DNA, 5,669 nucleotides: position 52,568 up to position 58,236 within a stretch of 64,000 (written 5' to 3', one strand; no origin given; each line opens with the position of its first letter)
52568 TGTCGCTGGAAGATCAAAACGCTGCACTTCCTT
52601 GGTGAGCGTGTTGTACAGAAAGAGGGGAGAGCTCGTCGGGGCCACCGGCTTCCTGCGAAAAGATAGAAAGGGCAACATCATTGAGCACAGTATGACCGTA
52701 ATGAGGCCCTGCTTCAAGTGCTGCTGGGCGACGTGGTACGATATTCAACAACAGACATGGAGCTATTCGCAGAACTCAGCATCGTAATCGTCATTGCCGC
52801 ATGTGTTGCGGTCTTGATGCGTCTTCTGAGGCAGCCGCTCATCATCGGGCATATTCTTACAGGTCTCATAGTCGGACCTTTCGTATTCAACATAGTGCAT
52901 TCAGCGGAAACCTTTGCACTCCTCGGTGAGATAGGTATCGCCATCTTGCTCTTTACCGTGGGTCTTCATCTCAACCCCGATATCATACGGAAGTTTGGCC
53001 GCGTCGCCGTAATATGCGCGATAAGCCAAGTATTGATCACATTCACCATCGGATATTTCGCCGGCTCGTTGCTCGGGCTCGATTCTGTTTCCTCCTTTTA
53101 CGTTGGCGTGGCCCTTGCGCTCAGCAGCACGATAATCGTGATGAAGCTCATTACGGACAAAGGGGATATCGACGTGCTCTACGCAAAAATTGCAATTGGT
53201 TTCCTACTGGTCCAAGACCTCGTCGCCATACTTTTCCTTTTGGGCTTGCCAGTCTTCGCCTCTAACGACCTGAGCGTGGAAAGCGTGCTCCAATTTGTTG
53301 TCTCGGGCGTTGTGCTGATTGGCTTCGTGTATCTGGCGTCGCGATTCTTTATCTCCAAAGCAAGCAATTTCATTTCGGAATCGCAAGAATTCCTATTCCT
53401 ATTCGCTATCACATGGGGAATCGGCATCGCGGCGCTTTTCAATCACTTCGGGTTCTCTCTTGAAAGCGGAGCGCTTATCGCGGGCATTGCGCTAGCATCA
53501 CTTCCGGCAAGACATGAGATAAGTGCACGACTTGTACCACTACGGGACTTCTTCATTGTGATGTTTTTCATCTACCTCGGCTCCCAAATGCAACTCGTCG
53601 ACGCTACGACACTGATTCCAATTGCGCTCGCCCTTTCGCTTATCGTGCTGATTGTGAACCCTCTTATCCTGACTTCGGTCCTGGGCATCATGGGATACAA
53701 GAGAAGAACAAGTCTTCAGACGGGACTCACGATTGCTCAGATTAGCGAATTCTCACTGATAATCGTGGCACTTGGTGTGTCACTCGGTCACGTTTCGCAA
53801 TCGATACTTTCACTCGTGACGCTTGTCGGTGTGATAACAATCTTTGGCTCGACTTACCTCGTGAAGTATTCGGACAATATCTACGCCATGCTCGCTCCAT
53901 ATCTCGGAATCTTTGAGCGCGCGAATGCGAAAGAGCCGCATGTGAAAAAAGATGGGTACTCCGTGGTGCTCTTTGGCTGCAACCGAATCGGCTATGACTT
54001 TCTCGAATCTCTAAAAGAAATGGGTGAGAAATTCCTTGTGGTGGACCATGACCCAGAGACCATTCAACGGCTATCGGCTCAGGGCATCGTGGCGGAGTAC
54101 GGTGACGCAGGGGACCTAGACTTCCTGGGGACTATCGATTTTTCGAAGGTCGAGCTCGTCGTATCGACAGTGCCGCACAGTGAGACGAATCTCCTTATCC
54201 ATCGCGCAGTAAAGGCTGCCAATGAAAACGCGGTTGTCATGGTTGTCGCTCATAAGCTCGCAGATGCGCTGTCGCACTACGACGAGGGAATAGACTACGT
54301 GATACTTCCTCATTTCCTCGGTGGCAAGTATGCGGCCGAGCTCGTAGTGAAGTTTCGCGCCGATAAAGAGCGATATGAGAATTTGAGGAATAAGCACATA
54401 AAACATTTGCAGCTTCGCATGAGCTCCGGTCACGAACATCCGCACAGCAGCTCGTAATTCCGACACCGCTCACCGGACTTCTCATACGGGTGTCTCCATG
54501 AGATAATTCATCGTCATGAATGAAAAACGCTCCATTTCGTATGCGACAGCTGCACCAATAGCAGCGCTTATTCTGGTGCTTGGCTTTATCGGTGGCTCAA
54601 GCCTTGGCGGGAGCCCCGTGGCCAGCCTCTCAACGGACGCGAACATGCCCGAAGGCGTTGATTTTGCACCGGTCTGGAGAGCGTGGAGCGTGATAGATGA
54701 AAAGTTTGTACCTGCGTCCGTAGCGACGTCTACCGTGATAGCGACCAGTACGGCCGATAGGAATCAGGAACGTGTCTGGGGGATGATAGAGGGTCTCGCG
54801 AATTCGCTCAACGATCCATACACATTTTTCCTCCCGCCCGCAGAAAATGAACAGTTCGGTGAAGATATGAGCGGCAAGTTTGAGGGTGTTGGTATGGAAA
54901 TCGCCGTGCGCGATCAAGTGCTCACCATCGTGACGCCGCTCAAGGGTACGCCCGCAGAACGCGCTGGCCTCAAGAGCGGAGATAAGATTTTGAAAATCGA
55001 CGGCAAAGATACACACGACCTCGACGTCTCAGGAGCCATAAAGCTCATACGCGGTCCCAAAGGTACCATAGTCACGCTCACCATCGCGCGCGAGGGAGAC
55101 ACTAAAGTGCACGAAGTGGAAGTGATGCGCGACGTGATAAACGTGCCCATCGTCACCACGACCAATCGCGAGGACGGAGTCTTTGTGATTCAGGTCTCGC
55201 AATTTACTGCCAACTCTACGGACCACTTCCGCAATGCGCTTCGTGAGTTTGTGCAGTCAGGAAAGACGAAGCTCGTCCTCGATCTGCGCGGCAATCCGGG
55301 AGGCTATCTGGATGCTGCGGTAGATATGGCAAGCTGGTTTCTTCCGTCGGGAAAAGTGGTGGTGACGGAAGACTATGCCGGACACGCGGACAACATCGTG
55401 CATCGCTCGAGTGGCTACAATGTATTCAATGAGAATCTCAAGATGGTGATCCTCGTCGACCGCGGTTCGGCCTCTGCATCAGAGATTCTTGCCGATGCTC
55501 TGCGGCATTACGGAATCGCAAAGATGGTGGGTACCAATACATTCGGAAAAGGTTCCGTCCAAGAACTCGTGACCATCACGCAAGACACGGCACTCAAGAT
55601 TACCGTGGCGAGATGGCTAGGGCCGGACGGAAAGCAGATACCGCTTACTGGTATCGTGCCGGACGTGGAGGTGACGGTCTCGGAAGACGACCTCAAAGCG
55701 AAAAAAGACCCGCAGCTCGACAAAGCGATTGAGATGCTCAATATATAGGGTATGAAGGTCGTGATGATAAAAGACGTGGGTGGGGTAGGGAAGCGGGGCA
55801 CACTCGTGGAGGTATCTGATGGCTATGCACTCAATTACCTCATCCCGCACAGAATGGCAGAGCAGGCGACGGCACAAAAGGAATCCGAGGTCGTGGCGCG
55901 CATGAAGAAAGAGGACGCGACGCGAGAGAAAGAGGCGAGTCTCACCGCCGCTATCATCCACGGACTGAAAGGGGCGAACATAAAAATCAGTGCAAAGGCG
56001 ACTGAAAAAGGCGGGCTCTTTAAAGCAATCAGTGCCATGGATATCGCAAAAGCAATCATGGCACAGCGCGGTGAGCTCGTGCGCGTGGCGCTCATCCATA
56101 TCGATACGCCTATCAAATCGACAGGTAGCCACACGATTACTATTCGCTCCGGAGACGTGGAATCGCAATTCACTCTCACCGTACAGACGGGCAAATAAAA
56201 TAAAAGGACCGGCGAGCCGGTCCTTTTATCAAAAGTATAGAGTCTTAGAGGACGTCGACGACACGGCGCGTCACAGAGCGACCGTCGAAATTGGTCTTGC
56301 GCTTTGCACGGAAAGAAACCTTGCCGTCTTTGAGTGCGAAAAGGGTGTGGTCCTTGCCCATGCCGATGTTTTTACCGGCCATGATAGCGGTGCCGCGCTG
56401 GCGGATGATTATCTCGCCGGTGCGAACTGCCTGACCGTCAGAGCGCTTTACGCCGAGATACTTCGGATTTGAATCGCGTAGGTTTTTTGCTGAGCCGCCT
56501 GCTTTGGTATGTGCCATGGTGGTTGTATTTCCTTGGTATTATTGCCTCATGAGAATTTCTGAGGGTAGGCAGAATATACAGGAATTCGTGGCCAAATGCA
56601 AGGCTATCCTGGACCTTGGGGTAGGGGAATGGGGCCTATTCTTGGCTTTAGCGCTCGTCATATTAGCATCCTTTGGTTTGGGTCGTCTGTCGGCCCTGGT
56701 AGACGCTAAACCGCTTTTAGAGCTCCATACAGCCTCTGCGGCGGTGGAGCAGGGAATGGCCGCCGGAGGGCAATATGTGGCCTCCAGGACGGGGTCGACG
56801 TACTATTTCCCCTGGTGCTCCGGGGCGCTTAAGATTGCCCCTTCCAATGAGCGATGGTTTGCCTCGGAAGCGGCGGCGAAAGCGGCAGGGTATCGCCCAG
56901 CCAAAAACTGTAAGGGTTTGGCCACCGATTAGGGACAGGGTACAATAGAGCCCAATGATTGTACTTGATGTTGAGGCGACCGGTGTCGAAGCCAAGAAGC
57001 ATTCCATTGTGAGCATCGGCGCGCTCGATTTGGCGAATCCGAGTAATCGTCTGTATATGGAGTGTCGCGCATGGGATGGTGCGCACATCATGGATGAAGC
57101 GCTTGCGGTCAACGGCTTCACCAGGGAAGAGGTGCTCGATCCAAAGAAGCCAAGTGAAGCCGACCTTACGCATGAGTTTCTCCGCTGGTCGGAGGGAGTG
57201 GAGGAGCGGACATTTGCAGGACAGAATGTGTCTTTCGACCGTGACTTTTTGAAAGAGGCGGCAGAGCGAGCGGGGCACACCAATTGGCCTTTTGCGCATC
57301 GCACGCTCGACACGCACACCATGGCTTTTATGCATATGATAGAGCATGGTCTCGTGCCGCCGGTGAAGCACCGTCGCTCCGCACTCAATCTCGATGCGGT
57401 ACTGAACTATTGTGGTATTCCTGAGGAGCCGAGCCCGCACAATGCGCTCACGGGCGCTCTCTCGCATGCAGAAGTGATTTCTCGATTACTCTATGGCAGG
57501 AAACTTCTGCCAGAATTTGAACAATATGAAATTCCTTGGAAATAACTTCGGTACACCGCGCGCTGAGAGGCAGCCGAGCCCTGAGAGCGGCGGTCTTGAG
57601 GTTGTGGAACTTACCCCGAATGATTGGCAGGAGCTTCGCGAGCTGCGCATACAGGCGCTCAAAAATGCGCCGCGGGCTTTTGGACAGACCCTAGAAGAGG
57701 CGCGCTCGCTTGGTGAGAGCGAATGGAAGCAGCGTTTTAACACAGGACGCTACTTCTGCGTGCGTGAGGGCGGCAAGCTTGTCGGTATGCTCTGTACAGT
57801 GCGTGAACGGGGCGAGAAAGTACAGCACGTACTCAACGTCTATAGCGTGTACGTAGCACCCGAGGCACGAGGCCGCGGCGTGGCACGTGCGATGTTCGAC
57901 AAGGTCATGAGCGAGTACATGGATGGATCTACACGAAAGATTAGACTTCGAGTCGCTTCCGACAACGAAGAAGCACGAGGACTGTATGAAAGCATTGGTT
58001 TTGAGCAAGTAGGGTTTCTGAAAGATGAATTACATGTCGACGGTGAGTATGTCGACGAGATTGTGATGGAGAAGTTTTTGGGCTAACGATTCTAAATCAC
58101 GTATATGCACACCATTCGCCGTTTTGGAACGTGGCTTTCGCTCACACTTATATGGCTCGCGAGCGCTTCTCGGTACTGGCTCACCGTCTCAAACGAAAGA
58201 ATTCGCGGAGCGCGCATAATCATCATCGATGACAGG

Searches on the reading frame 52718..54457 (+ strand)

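Call 6: search_protein_families(library=pfam, proteins=[window:52718-54457:+], max_evalue=0.001)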
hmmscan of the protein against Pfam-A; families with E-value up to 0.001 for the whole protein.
window:52718-54457:+ (579 aa): 2 families
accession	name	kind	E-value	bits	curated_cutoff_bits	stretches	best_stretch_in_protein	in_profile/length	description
PF00999.27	Na_H_Exchanger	-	2.2e-50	172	26.2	1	25-377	2-366/375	Sodium/hydrogen exchanger, transmembrane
PF02254.24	TrkA_N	-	2.5e-19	70.2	23.8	1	416-531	1-116/116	TrkA-N domain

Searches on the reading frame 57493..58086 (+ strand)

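Call 6: search_protein_families(library=pfam, proteins=[window:57493-58086:+], max_evalue=0.001)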
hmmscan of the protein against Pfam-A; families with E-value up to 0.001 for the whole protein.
window:57493-58086:+ (197 aa): 8 families
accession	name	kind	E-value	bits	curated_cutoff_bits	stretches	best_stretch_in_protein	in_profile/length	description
PF00583.31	Acetyltransf_1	-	1.2e-16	61.4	20.7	1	75-170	23-116/116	Acetyltransferase (GNAT) family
PF13673.13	Acetyltransf_10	-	2.2e-14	54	23.6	1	75-174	19-111/128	Acetyltransferase (GNAT) domain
PF13508.13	Acetyltransf_7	-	8.6e-14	52.1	27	1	85-172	3-84/84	Acetyltransferase (GNAT) domain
PF13420.13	Acetyltransf_4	-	3.9e-11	43.6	24.3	1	40-191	4-155/155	Acetyltransferase (GNAT) domain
PF13527.13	Acetyltransf_9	-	1.7e-09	38.2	25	1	40-171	5-125/127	Acetyltransferase (GNAT) domain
PF08445.16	FR47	-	9.8e-07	29.1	22.1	1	116-172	24-79/86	FR47-like protein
PF13302.13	Acetyltransf_3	-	8.4e-06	27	25.4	1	38-171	5-138/138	Acetyltransferase (GNAT) domain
PF17013.11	Acetyltransf_15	-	4.6e-05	23.4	35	1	109-179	61-145/210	Putative acetyl-transferase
